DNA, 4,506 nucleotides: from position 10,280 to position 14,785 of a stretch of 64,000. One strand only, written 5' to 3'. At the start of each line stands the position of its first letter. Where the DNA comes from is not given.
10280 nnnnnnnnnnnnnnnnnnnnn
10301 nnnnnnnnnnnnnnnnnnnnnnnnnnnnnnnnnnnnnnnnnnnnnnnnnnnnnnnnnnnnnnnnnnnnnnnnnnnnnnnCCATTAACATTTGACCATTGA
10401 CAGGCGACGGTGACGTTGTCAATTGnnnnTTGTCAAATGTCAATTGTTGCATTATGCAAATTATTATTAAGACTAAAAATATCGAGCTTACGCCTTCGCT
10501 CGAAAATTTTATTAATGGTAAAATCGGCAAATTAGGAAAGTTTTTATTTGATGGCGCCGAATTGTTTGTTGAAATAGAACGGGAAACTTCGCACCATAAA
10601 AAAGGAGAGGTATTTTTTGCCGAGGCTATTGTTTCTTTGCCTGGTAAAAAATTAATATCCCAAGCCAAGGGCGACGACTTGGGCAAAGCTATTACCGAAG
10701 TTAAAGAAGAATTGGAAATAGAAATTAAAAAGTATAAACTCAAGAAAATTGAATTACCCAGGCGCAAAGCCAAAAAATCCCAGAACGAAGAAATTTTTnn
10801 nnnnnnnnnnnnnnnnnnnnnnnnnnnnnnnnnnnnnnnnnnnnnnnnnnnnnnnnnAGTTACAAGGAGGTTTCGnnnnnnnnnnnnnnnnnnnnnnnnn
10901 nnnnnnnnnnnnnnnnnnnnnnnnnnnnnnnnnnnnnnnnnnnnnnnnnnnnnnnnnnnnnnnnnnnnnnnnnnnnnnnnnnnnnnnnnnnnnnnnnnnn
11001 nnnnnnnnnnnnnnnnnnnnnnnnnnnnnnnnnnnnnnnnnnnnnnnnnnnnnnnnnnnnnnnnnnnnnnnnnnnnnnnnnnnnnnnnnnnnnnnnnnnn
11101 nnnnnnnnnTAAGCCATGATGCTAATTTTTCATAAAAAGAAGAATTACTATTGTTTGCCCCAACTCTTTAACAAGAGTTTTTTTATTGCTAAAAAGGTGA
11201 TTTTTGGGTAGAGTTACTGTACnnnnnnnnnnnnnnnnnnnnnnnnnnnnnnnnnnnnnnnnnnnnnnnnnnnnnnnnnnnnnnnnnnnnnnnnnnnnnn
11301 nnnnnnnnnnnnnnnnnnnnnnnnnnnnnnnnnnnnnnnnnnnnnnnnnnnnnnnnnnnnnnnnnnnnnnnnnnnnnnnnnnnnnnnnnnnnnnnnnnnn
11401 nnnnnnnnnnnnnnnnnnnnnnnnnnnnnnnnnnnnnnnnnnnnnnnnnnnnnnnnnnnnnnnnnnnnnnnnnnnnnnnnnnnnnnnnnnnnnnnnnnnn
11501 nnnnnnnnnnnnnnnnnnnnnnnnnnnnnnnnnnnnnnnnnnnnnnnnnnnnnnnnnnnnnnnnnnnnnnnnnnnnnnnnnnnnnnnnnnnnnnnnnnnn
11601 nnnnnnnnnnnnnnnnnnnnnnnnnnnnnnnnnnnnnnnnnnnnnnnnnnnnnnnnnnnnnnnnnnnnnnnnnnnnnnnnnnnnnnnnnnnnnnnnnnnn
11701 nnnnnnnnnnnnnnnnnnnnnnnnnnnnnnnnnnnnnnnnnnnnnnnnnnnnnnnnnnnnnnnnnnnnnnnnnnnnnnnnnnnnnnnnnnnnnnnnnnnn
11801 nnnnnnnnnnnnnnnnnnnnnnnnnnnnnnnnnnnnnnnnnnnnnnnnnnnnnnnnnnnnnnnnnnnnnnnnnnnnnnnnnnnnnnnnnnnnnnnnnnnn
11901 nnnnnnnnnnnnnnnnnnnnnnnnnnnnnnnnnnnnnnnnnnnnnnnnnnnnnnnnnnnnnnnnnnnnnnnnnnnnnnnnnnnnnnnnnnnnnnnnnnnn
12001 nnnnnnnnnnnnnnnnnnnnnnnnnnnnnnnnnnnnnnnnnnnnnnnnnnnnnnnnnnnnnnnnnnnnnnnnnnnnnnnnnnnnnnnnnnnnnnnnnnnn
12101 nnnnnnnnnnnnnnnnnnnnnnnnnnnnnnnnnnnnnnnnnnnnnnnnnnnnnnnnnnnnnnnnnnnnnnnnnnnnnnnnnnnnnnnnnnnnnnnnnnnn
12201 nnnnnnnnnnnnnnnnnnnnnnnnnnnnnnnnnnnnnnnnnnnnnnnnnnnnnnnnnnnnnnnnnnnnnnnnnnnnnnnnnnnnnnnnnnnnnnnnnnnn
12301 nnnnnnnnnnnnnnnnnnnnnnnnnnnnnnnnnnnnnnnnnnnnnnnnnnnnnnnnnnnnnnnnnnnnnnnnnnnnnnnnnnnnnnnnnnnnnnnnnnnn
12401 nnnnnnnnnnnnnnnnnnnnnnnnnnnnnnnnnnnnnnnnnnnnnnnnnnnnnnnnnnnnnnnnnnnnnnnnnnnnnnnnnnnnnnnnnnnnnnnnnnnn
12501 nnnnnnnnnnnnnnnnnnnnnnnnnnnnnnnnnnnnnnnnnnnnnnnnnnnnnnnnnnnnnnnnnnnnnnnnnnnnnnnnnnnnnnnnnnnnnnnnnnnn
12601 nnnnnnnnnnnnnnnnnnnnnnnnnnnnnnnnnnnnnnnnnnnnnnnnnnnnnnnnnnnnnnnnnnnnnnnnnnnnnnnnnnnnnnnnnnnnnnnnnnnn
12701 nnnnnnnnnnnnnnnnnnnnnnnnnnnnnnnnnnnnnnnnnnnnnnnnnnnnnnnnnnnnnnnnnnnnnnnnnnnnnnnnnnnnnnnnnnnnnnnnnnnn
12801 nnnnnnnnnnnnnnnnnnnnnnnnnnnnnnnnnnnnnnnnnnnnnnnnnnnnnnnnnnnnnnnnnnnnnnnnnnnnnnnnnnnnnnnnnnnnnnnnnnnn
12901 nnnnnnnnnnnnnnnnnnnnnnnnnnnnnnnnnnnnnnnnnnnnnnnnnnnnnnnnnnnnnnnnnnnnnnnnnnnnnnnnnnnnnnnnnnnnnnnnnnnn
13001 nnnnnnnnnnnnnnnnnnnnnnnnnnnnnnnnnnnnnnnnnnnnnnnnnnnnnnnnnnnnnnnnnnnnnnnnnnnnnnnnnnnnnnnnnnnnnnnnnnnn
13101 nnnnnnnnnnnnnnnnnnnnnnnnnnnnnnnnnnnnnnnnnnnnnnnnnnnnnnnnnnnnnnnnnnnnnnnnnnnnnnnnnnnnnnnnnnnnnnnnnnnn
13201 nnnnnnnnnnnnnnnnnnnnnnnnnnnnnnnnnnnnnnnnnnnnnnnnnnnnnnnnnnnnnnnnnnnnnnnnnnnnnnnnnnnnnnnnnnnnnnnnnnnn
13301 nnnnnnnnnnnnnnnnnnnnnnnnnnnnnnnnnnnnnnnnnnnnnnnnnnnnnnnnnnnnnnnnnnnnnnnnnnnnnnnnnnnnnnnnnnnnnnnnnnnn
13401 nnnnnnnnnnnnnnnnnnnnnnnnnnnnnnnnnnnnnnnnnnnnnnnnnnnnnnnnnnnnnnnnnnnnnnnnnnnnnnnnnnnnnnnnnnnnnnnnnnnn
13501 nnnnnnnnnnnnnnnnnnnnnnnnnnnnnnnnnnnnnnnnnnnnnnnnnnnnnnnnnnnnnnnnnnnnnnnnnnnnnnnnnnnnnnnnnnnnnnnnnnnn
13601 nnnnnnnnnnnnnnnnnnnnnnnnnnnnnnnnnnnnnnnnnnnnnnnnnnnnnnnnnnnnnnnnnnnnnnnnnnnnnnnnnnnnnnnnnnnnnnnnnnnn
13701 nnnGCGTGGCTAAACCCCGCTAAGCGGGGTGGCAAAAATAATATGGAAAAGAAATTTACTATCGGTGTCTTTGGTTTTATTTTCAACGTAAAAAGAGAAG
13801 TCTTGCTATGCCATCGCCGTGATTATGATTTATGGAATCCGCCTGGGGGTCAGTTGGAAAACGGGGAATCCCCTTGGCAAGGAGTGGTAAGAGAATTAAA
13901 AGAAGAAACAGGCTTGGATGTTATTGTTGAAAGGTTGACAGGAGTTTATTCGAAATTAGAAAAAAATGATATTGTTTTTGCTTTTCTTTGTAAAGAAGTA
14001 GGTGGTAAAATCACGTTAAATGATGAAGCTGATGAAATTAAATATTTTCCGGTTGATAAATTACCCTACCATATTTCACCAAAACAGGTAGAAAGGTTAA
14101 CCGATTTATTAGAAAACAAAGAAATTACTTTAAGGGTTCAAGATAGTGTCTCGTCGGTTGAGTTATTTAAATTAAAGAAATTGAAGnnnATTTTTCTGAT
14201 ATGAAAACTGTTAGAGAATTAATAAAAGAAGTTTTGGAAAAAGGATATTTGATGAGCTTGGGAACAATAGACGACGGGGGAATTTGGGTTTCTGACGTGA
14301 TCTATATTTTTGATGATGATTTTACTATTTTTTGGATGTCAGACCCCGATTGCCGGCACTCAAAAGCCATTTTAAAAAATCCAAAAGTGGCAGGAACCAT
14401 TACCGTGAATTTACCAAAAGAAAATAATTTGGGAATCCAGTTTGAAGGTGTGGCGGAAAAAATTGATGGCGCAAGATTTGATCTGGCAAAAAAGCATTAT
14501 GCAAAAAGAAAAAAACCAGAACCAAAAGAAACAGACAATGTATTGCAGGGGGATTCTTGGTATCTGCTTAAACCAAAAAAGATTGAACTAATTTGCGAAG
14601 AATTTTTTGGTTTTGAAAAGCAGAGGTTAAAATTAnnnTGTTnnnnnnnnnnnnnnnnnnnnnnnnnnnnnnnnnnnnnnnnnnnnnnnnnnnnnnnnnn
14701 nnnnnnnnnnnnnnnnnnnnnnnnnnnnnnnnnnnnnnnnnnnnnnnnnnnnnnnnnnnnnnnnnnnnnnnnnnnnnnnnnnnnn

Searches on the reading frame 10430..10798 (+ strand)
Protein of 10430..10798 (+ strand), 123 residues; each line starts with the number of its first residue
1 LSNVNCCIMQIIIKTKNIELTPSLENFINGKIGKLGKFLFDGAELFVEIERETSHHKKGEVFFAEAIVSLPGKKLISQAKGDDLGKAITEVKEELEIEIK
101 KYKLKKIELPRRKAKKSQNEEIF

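Call 45: search_protein_families(library=pfam, proteins=[window:10430-10798:+], max_evalue=0.01)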
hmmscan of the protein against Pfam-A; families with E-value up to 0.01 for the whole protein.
window:10430-10798:+ (123 aa): 1 family
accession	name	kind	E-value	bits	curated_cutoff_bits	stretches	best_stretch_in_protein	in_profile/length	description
PF02482.25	Ribosomal_S30AE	-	2e-13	51.3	23.7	1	11-105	1-86/88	Sigma 54 modulation protein / S30EA ribosomal protein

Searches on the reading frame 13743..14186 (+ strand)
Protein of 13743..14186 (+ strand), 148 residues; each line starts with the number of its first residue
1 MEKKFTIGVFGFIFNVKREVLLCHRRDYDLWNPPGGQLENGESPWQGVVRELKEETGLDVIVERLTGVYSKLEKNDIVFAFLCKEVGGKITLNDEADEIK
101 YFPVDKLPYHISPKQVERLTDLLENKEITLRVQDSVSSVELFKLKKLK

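Call 45: search_protein_families(library=pfam, proteins=[window:13743-14186:+], max_evalue=0.01)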
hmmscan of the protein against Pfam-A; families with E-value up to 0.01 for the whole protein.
window:13743-14186:+ (148 aa): 2 families
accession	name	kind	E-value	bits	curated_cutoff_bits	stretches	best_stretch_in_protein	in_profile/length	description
PF00293.34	NUDIX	-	7.7e-21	74.9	21.1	1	6-108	3-120/134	NUDIX domain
PF02244.21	Propep_M14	-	0.0078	16.7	22.1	0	109-133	38-62/73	Carboxypeptidase activation peptide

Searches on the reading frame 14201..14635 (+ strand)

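Call 87: search_protein_families(library=pfam, proteins=[window:14201-14635:+], max_evalue=0.001)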
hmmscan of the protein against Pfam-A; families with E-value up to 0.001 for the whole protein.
window:14201-14635:+ (145 aa): 1 family
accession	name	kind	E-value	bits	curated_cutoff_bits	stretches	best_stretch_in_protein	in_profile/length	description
PF01243.27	PNPOx_N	-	5.5e-10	40.1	28.1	1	6-132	3-120/120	Pyridoxamine 5'-phosphate oxidase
